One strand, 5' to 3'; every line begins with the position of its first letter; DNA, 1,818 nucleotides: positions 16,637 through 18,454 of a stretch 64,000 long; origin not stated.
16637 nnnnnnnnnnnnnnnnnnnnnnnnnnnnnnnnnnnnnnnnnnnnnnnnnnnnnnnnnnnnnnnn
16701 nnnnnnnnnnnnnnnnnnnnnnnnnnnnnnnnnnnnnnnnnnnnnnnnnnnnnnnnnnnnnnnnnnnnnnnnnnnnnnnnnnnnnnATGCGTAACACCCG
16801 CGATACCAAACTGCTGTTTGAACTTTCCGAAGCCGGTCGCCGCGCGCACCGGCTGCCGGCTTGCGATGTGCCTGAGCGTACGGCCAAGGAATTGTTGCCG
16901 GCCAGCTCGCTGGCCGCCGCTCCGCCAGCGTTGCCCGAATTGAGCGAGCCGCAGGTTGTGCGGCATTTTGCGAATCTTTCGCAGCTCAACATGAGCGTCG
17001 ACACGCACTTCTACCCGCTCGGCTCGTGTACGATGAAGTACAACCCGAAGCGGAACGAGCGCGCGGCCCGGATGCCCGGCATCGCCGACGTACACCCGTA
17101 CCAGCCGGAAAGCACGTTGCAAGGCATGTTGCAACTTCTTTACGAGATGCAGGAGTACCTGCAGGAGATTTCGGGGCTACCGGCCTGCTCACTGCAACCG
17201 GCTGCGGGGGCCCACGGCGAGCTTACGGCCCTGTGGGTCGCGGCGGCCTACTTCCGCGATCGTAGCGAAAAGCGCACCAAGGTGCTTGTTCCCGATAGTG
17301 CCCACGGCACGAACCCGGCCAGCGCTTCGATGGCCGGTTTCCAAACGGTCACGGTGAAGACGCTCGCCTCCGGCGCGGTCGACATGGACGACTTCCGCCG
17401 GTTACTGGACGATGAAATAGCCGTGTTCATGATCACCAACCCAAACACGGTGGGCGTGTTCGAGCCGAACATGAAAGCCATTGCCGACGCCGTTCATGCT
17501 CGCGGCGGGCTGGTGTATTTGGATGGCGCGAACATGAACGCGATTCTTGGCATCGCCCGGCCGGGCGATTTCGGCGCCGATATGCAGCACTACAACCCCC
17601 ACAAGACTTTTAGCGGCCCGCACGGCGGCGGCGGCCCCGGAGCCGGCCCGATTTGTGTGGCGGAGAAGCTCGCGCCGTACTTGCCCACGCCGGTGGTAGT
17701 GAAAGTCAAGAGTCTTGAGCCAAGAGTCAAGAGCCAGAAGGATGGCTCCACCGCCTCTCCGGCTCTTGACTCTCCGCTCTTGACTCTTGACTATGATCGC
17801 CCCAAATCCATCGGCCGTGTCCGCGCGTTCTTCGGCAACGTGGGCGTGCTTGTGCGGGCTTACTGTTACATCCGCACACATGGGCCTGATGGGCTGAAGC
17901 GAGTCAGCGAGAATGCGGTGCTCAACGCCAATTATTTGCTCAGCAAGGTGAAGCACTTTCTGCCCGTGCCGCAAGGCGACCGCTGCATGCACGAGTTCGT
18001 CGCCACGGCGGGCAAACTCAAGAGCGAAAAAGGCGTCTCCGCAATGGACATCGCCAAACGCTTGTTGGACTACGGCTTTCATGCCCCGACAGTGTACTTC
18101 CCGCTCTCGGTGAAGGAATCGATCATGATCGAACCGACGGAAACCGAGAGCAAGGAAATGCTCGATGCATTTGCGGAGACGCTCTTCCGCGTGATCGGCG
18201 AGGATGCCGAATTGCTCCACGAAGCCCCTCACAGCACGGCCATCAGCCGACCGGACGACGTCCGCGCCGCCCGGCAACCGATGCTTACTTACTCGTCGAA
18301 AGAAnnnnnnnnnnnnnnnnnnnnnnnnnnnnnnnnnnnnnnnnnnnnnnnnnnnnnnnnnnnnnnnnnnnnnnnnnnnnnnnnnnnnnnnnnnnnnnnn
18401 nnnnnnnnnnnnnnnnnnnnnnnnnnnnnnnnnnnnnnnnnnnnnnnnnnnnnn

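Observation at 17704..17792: Palindromic repeat element inserted in frame inside gcvPB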

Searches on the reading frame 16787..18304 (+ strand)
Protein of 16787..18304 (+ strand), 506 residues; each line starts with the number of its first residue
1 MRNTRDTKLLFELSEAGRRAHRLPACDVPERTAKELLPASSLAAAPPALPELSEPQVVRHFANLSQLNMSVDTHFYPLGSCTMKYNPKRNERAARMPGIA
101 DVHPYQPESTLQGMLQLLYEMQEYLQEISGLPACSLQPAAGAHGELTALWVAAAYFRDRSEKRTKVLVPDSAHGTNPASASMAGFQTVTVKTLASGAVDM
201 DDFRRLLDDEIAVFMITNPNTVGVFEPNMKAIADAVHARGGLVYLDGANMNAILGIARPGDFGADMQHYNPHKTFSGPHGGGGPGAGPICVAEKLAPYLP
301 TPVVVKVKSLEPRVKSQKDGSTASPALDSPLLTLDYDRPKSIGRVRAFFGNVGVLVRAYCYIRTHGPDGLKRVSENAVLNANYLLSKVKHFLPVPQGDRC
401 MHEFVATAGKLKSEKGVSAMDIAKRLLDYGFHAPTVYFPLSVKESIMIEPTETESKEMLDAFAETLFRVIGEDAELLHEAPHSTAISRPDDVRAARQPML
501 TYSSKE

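Call 11: find_homologous_proteins(query=window:16787-18304:+, max_evalue=1e-50)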
Query window:16787-18304:+ (506 aa): 8000 proteins with E <= 1e-50 among 8000 candidates; the best 120 are listed.
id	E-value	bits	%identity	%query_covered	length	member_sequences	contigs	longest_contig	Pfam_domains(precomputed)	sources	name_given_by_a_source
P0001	0.0e+0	1149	100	100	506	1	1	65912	PF02347.23,PF21478.4,PF00266.26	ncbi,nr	ncbi:MAG: aminomethyl-transferring glycine dehydrogenase subunit GcvPB [Pirellulales bacterium]|nr:a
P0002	0.0e+0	1034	90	99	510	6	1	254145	PF02347.23,PF21478.4,PF00266.26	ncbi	ncbi:MAG: aminomethyl-transferring glycine dehydrogenase subunit GcvPB [Pirellulales bacterium]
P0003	0.0e+0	1013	88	99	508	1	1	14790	PF02347.23,PF21478.4,PF00266.26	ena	-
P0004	0.0e+0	1010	88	99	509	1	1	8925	PF02347.23,PF21478.4,PF00266.26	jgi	jgi:glycine dehydrogenase subunit 2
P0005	1.1e-296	1002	86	100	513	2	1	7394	PF02347.23,PF21478.4,PF00266.26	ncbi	-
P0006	1.2e-295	999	87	99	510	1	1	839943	PF02347.23,PF21478.4,PF00266.26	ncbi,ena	-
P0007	1.8e-295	998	85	100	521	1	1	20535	PF02347.23,PF21478.4,PF00266.26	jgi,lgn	jgi:glycine dehydrogenase subunit 2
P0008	4.8e-294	994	86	99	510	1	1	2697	PF02347.23,PF21478.4,PF00266.26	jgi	-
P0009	6.4e-294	993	85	99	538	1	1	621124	PF02347.23,PF21478.4,PF00266.26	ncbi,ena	-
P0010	1.0e-292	989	85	99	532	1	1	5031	PF02347.23,PF21478.4,PF00266.26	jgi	jgi:glycine dehydrogenase subunit 2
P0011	2.3e-292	988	85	99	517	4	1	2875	PF02347.23,PF21478.4,PF00266.26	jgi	jgi:glycine dehydrogenase subunit 2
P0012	3.0e-292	988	85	99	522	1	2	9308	PF02347.23,PF21478.4,PF00266.26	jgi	jgi:glycine dehydrogenase subunit 2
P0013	2.3e-291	985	85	99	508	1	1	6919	PF02347.23,PF21478.4,PF00266.26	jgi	jgi:glycine dehydrogenase subunit 2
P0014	6.9e-291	983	84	99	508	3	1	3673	PF02347.23,PF21478.4,PF00266.26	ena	-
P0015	4.4e-290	981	85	99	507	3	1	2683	PF02347.23,PF21478.4,PF00266.26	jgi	jgi:glycine dehydrogenase subunit 2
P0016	4.4e-290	981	84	100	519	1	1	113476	PF02347.23,PF21478.4,PF00266.26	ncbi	-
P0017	4.7e-290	980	85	99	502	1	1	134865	PF02347.23,PF21478.4,PF00266.26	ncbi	-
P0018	9.2e-290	979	84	99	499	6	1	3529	PF02347.23,PF21478.4,PF00266.26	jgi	jgi:glycine dehydrogenase subunit 2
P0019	3.2e-289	978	84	99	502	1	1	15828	PF02347.23,PF21478.4,PF00266.26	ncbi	-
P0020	3.6e-289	977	84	99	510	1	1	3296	PF02347.23,PF21478.4,PF00266.26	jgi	jgi:glycine dehydrogenase subunit 2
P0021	4.0e-289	977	84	99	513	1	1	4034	PF02347.23,PF21478.4,PF00266.26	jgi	jgi:glycine dehydrogenase subunit 2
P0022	1.5e-288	975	83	99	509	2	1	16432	PF02347.23,PF21478.4,PF00266.26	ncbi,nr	ncbi:MAG TPA: aminomethyl-transferring glycine dehydrogenase subunit GcvPB [Lacipirellulaceae bacter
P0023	2.0e-288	975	83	99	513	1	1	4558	PF02347.23,PF21478.4,PF00266.26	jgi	jgi:glycine dehydrogenase subunit 2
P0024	2.9e-288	974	83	99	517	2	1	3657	PF02347.23,PF21478.4,PF00266.26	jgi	jgi:glycine dehydrogenase subunit 2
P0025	9.4e-288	973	86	99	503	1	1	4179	PF02347.23,PF21478.4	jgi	jgi:glycine cleavage system P protein (glycine dehydrogenase) subunit 2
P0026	5.5e-287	970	84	99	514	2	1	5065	PF02347.23,PF21478.4,PF00266.26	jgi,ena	-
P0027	2.2e-286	968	84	99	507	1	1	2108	PF02347.23,PF21478.4,PF00266.26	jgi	jgi:glycine dehydrogenase subunit 2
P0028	7.6e-286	967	85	99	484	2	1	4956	PF02347.23,PF21478.4,PF00266.26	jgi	jgi:glycine dehydrogenase subunit 2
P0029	1.1e-285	966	84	99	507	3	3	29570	PF02347.23,PF21478.4,PF00266.26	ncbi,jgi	jgi:glycine dehydrogenase subunit 2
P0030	2.0e-285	965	83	99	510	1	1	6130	PF02347.23,PF21478.4,PF00266.26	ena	-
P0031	2.5e-285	965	83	99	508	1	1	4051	PF02347.23,PF21478.4,PF00266.26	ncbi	-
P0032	4.0e-285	964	85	99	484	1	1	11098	PF02347.23,PF21478.4,PF00266.26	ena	-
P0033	7.0e-285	963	82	99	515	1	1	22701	PF02347.23,PF21478.4,PF00266.26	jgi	jgi:glycine dehydrogenase subunit 2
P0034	9.4e-285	963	84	100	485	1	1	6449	PF02347.23,PF21478.4,PF00266.26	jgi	jgi:glycine dehydrogenase subunit 2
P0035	1.1e-284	963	83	99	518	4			PF02347.23,PF21478.4,PF00266.26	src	-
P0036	1.9e-284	962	85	99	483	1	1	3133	PF02347.23,PF21478.4,PF00266.26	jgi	jgi:glycine dehydrogenase subunit 2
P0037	7.9e-284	960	85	99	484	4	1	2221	PF02347.23,PF21478.4,PF00266.26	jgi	jgi:glycine dehydrogenase subunit 2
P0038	9.1e-284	960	82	99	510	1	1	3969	PF02347.23,PF00155.28,PF21478.4,PF00266.26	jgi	jgi:glycine dehydrogenase subunit 2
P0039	1.3e-283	959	83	99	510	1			PF02347.23,PF21478.4,PF00266.26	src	-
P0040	1.4e-283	959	83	99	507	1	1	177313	PF02347.23,PF21478.4,PF00266.26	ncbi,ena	-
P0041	2.6e-283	958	83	99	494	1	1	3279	PF02347.23,PF21478.4,PF00266.26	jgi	jgi:glycine cleavage system P protein (glycine dehydrogenase) subunit 2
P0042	3.7e-283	958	84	99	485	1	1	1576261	PF02347.23,PF21478.4,PF00266.26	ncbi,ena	-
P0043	4.2e-283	958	84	99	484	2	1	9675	PF02347.23,PF21478.4,PF00266.26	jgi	jgi:glycine dehydrogenase subunit 2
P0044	4.2e-283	957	83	99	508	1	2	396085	PF02347.23,PF00155.28,PF21478.4,PF00266.26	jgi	jgi:glycine dehydrogenase subunit 2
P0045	4.4e-283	957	83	99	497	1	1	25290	PF02347.23,PF21478.4,PF00266.26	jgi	jgi:glycine dehydrogenase subunit 2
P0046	5.0e-283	957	82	99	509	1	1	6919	PF02347.23,PF21478.4,PF00266.26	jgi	jgi:glycine dehydrogenase subunit 2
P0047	6.3e-283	957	82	99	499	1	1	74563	PF02347.23,PF21478.4,PF00266.26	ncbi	ncbi:MAG: aminomethyl-transferring glycine dehydrogenase subunit GcvPB [Pirellulales bacterium]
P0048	7.7e-283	957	83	99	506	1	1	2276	PF02347.23,PF21478.4,PF00266.26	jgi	jgi:glycine dehydrogenase subunit 2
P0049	1.6e-282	956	81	99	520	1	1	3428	PF02347.23,PF21478.4,PF00266.26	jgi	jgi:glycine dehydrogenase subunit 2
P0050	2.7e-282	955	83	99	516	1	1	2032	PF02347.23,PF21478.4,PF00266.26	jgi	jgi:glycine cleavage system P protein (glycine dehydrogenase) subunit 2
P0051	2.8e-282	955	83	99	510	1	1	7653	PF02347.23,PF21478.4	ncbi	ncbi:MAG TPA: aminomethyl-transferring glycine dehydrogenase subunit GcvPB [Lacipirellulaceae bacter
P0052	3.5e-282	954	83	100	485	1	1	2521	PF02347.23,PF21478.4,PF00266.26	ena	-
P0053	3.6e-282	954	84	99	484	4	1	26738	PF02347.23,PF21478.4,PF00266.26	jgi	jgi:glycine dehydrogenase subunit 2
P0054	4.6e-282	954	83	99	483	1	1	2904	PF02347.23,PF21478.4,PF00266.26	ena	-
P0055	5.3e-282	954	83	99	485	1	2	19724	PF02347.23,PF21478.4,PF00266.26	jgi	jgi:glycine dehydrogenase subunit 2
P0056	6.0e-282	954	82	99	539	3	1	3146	PF02347.23,PF21478.4,PF00266.26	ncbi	-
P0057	6.5e-282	954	83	99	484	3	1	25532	PF02347.23,PF21478.4,PF00266.26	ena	-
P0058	9.2e-282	953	84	99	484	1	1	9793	PF02347.23,PF21478.4,PF00266.26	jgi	jgi:glycine dehydrogenase subunit 2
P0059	9.3e-282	953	83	99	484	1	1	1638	PF02347.23,PF21478.4,PF00266.26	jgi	jgi:glycine dehydrogenase subunit 2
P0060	1.7e-281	952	83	99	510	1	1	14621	PF02347.23,PF21478.4,PF00266.26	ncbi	-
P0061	1.8e-281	952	84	99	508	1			PF02347.23,PF21478.4,PF00266.26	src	-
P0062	1.8e-281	952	82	99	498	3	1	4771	PF02347.23,PF21478.4,PF00266.26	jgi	-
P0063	6.7e-281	950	83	99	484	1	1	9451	PF02347.23,PF21478.4,PF00266.26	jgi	jgi:glycine dehydrogenase subunit 2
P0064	9.4e-281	950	81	99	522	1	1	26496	PF02347.23,PF21478.4,PF00266.26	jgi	jgi:glycine dehydrogenase subunit 2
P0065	1.2e-280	949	81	100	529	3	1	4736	PF02347.23,PF21478.4,PF00266.26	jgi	-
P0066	1.7e-280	949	83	100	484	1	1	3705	PF02347.23,PF21478.4,PF00266.26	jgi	jgi:glycine dehydrogenase subunit 2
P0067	1.7e-280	949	83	99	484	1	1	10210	PF02347.23,PF21478.4,PF00266.26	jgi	jgi:glycine dehydrogenase subunit 2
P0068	1.8e-280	949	82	99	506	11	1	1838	PF02347.23,PF21478.4,PF00266.26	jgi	jgi:glycine dehydrogenase subunit 2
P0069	1.9e-280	949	83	99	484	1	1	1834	PF02347.23,PF21478.4,PF00266.26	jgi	jgi:glycine dehydrogenase subunit 2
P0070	2.2e-280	949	82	99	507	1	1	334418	PF02347.23,PF21478.4,PF00266.26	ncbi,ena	-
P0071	2.2e-280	949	83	99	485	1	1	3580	PF02347.23,PF21478.4,PF00266.26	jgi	jgi:glycine dehydrogenase subunit 2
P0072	2.3e-280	948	83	99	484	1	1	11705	PF02347.23,PF21478.4,PF00266.26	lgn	-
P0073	2.5e-280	948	81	99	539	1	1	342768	PF02347.23,PF21478.4,PF00266.26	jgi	jgi:glycine dehydrogenase subunit 2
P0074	3.1e-280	948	83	99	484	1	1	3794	PF02347.23,PF21478.4,PF00266.26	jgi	jgi:glycine dehydrogenase subunit 2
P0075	3.3e-280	948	83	99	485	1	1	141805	PF02347.23,PF21478.4,PF00266.26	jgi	jgi:glycine dehydrogenase subunit 2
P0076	7.8e-280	947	82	99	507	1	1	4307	PF02347.23,PF21478.4,PF00266.26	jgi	-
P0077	9.8e-280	946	83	99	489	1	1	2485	PF02347.23,PF21478.4,PF00266.26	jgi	jgi:glycine dehydrogenase subunit 2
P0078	1.1e-279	946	82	99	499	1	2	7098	PF02347.23,PF21478.4,PF00266.26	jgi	jgi:glycine dehydrogenase subunit 2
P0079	2.2e-279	945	83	99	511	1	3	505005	PF02347.23,PF21478.4,PF00266.26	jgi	jgi:glycine dehydrogenase subunit 2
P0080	2.5e-279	945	82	99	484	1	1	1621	PF02347.23,PF21478.4,PF00266.26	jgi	jgi:glycine dehydrogenase subunit 2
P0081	2.8e-279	945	82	99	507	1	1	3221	PF02347.23,PF21478.4,PF00266.26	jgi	jgi:glycine dehydrogenase subunit 2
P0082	2.8e-279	945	82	99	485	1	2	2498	PF02347.23,PF21478.4,PF00266.26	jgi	jgi:glycine dehydrogenase subunit 2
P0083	3.1e-279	945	82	99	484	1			PF02347.23,PF21478.4,PF00266.26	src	-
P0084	6.4e-279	944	82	99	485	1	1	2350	PF02347.23,PF21478.4,PF00266.26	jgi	jgi:glycine dehydrogenase subunit 2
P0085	7.5e-279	943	83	99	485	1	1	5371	PF02347.23,PF21478.4,PF00266.26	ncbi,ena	-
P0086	1.5e-278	943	81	99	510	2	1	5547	PF02347.23,PF21478.4,PF00266.26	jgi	jgi:glycine dehydrogenase subunit 2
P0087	1.9e-278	942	83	99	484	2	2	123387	PF02347.23,PF21478.4,PF00266.26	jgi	jgi:glycine dehydrogenase subunit 2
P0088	4.8e-278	941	83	100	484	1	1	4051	PF02347.23,PF21478.4,PF00266.26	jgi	jgi:glycine dehydrogenase subunit 2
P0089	7.0e-278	940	82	99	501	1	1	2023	PF02347.23,PF21478.4,PF00266.26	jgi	jgi:glycine dehydrogenase subunit 2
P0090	7.4e-278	940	83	99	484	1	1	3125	PF02347.23,PF21478.4,PF00266.26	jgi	-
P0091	8.2e-278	940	82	99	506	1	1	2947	PF02347.23,PF21478.4,PF00266.26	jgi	jgi:glycine dehydrogenase subunit 2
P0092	9.6e-278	940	79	99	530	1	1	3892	PF02347.23,PF21478.4,PF00266.26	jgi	jgi:glycine dehydrogenase subunit 2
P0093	1.2e-277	940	80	99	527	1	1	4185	PF02347.23,PF21478.4,PF00266.26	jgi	jgi:glycine dehydrogenase subunit 2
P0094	1.3e-277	939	82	99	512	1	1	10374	PF02347.23,PF21478.4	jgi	jgi:glycine dehydrogenase subunit 2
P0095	1.4e-277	939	79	99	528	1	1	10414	PF02347.23,PF21478.4,PF00266.26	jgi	jgi:glycine dehydrogenase subunit 2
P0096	1.5e-277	939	81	99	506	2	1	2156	PF02347.23,PF21478.4,PF00266.26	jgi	-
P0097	3.5e-277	938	82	99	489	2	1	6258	PF02347.23,PF21478.4,PF00266.26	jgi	jgi:glycine dehydrogenase subunit 2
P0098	3.5e-277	938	83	99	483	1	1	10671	PF02347.23,PF21478.4,PF00266.26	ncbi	ncbi:MAG: aminomethyl-transferring glycine dehydrogenase subunit GcvPB [Pirellulales bacterium]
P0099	3.7e-277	938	80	99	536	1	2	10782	PF02347.23,PF21478.4,PF00266.26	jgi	jgi:glycine dehydrogenase subunit 2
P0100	4.0e-277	938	83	99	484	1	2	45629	PF02347.23,PF21478.4,PF00266.26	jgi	jgi:glycine dehydrogenase subunit 2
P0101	4.1e-277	938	81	99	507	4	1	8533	PF02347.23,PF21478.4,PF00266.26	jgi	jgi:glycine dehydrogenase subunit 2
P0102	2.3e-276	935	81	99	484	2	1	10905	PF02347.23,PF21478.4,PF00266.26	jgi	jgi:glycine dehydrogenase subunit 2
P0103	2.8e-276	935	79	99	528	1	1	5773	PF02347.23,PF21478.4,PF00266.26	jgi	jgi:glycine dehydrogenase subunit 2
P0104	3.5e-276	935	82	99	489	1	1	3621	PF02347.23,PF21478.4,PF00266.26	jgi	jgi:glycine dehydrogenase subunit 2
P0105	5.3e-276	934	80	99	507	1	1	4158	PF02347.23,PF21478.4,PF00266.26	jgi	jgi:glycine dehydrogenase subunit 2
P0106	7.6e-276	934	81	99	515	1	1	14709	PF02347.23,PF21478.4,PF00266.26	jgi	jgi:glycine dehydrogenase subunit 2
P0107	1.7e-275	932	81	100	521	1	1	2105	PF02347.23,PF21478.4,PF00266.26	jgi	jgi:glycine dehydrogenase subunit 2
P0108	2.0e-275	932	82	99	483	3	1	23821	PF02347.23,PF21478.4,PF00266.26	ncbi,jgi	-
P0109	2.3e-275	932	81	100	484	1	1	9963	PF02347.23,PF21478.4,PF00266.26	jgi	-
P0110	3.6e-275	931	80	99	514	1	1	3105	PF02347.23,PF21478.4,PF00266.26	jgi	jgi:glycine cleavage system P protein (glycine dehydrogenase) subunit 2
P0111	3.7e-275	931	79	100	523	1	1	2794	PF02347.23,PF21478.4,PF00266.26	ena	-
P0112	4.9e-275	931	81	99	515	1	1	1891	PF02347.23,PF21478.4,PF00266.26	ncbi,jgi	jgi:glycine dehydrogenase subunit 2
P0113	5.5e-275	931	79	99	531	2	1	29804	PF02347.23,PF21478.4,PF00266.26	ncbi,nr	ncbi:MAG: aminomethyl-transferring glycine dehydrogenase subunit GcvPB [Planctomycetes bacterium]|nr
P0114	5.5e-275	931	81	99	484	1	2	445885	PF02347.23,PF21478.4,PF00266.26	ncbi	ncbi:MAG: aminomethyl-transferring glycine dehydrogenase subunit GcvPB [Pirellulales bacterium]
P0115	5.6e-275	931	81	99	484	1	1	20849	PF02347.23,PF21478.4,PF00266.26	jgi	jgi:glycine dehydrogenase subunit 2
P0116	1.8e-274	929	82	99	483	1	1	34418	PF02347.23,PF21478.4,PF00266.26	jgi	jgi:glycine cleavage system P protein (glycine dehydrogenase) subunit 2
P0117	3.6e-274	928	81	99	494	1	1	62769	PF02347.23,PF21478.4,PF00266.26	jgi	jgi:glycine dehydrogenase subunit 2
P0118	4.2e-274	928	82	99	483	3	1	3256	PF02347.23,PF21478.4,PF00266.26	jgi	jgi:glycine dehydrogenase subunit 2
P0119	6.2e-274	927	81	99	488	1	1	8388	PF02347.23,PF21478.4,PF00266.26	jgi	jgi:glycine dehydrogenase subunit 2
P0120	7.0e-274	927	82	99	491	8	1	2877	PF02347.23,PF21478.4,PF00266.26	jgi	jgi:glycine dehydrogenase subunit 2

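Call 21: find_encoding_contigs(protein=P0002, flank=10000, max_places=1)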
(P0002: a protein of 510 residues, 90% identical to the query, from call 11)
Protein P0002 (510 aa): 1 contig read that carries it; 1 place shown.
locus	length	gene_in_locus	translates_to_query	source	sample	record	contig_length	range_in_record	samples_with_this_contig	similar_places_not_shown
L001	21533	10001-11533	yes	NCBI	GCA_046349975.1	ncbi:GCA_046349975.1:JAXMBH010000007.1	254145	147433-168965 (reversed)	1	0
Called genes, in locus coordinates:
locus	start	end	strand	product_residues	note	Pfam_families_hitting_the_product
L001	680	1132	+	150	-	-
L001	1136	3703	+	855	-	PF08206:OB_RNB, PF18614:RNase_II_C_S1 (faint), PF17876:CSD2, PF00773:RNB, PF00575:S1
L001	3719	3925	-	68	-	PF07927:HicA_toxin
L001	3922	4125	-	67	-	PF15919:HicB_lk_antitox, PF21748:UPF0150 (weak)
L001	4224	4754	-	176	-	PF05163:DinB, PF12867:DinB_2 (weak)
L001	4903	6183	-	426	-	PF13570:Beta-prop_ACSF4 (faint), PF13360:PQQ_2, PF25293:Beta-prop_EMC1_N (faint), PF13360:PQQ_2 (weak)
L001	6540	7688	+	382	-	PF01571:GCV_T, PF08669:GCV_T_C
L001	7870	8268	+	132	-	PF01597:GCV_H, PF00364:Biotin_lipoyl (weak)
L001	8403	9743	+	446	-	PF02347:GDC-P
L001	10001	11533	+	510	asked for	PF02347:GDC-P, PF00266:Aminotran_5 (weak), PF21478:GcvP2_C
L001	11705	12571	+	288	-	PF21948:LplA-B_cat, PF03099:BPL_LplA_LipB (weak)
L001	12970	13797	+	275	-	PF16697:Yop-YscD_cpl, PF00498:FHA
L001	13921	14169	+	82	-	-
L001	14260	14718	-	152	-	-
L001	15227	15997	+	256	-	PF07719:TPR_2 (faint), PF13424:TPR_12, PF24575:TPR_Slam (faint), PF00515:TPR_1 (faint), PF13174:TPR_6 (faint), PF13414:TPR_11, PF13432:TPR_16 (weak), PF14559:TPR_19 (weak), +7 more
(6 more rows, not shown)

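Call 22: find_encoding_contigs(protein=P0073, flank=10000, max_places=1)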
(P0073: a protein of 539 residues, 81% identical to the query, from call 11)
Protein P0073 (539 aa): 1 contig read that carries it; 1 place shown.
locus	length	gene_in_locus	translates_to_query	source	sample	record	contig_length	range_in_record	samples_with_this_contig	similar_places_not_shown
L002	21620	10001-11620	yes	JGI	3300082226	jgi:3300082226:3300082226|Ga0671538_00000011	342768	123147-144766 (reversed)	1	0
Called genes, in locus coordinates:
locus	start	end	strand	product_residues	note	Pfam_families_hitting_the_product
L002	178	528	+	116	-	-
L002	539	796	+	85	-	-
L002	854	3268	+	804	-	PF08206:OB_RNB, PF17876:CSD2, PF00773:RNB, PF00575:S1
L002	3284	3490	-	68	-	PF07927:HicA_toxin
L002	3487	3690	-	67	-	PF15919:HicB_lk_antitox, PF21748:UPF0150 (weak)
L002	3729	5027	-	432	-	PF13360:PQQ_2, PF13570:Beta-prop_ACSF4 (faint), PF01011:PQQ (faint), PF25293:Beta-prop_EMC1_N (faint), PF13360:PQQ_2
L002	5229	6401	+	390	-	PF01571:GCV_T, PF08669:GCV_T_C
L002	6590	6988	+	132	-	PF01597:GCV_H, PF00364:Biotin_lipoyl (weak)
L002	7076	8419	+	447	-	PF02347:GDC-P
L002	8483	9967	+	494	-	PF02661:Fic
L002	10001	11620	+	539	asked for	PF02347:GDC-P, PF00266:Aminotran_5 (weak), PF21478:GcvP2_C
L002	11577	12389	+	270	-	PF21948:LplA-B_cat, PF03099:BPL_LplA_LipB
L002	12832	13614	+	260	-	PF16697:Yop-YscD_cpl, PF00498:FHA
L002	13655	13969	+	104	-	-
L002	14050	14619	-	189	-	-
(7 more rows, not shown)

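Call 23: find_encoding_contigs(protein=P0044, flank=10000, max_places=1)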
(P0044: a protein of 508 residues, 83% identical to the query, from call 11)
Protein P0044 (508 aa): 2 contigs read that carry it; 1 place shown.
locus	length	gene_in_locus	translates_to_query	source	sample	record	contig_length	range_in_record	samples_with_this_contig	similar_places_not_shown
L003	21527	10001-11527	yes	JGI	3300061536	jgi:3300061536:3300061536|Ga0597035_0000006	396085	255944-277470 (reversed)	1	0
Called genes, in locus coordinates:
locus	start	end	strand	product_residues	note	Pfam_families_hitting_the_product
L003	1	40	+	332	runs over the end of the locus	PF01336:tRNA_anti-codon, PF01966:HD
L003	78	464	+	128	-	-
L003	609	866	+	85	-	-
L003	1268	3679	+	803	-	PF08206:OB_RNB, PF17876:CSD2, PF00773:RNB, PF00575:S1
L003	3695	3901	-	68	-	PF07927:HicA_toxin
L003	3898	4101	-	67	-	PF15919:HicB_lk_antitox, PF21748:UPF0150 (weak)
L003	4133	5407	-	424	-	PF13570:Beta-prop_ACSF4 (faint), PF01011:PQQ (faint), PF13360:PQQ_2, PF25293:Beta-prop_EMC1_N (faint), PF13360:PQQ_2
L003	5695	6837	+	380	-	PF01571:GCV_T, PF08669:GCV_T_C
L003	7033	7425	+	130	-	PF01597:GCV_H, PF00364:Biotin_lipoyl (weak)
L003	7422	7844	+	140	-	PF05635:23S_rRNA_IVP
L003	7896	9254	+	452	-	PF02347:GDC-P, PF00266:Aminotran_5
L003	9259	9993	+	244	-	-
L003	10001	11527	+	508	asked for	PF02347:GDC-P, PF00155:Aminotran_1_2 (weak), PF00266:Aminotran_5, PF21478:GcvP2_C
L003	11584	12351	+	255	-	PF21948:LplA-B_cat, PF03099:BPL_LplA_LipB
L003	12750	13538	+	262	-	PF16697:Yop-YscD_cpl, PF00498:FHA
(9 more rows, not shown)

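Call 24: find_encoding_contigs(protein=P0033, flank=10000, max_places=1)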
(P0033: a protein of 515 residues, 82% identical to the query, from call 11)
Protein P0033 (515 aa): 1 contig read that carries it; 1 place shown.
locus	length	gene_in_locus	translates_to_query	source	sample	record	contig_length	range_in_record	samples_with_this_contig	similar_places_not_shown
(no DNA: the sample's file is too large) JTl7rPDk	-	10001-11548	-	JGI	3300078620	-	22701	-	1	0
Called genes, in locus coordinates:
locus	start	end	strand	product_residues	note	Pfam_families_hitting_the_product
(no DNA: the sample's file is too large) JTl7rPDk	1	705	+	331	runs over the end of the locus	-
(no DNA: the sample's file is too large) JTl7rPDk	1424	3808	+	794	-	PF08206:OB_RNB, PF17876:CSD2, PF00773:RNB, PF00575:S1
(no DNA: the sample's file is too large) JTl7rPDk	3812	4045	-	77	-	-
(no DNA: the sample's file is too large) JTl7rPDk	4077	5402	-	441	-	PF13570:Beta-prop_ACSF4 (faint), PF25293:Beta-prop_EMC1_N (faint), PF13360:PQQ_2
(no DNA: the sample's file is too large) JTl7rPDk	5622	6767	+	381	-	PF01571:GCV_T, PF08669:GCV_T_C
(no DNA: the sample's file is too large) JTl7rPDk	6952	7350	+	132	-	PF01597:GCV_H, PF00364:Biotin_lipoyl (faint)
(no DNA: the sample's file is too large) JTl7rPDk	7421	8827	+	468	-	PF02347:GDC-P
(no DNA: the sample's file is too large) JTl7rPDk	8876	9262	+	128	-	-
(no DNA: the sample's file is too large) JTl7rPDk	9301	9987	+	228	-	-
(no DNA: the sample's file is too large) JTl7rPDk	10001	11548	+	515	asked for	PF02347:GDC-P, PF00266:Aminotran_5 (weak), PF21478:GcvP2_C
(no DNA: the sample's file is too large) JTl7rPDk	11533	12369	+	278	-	PF21948:LplA-B_cat, PF03099:BPL_LplA_LipB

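Call 31: find_encoding_contigs(protein=P0112, flank=10000, max_places=1)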
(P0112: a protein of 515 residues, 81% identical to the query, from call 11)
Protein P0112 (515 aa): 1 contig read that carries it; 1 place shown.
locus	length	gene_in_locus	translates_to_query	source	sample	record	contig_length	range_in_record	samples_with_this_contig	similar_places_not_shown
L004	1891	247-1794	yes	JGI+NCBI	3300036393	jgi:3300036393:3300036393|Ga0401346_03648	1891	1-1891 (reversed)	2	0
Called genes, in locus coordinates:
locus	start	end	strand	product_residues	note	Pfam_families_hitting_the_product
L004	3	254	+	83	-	?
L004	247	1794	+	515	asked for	PF02347:GDC-P, PF00266:Aminotran_5 (faint), PF21478:GcvP2_C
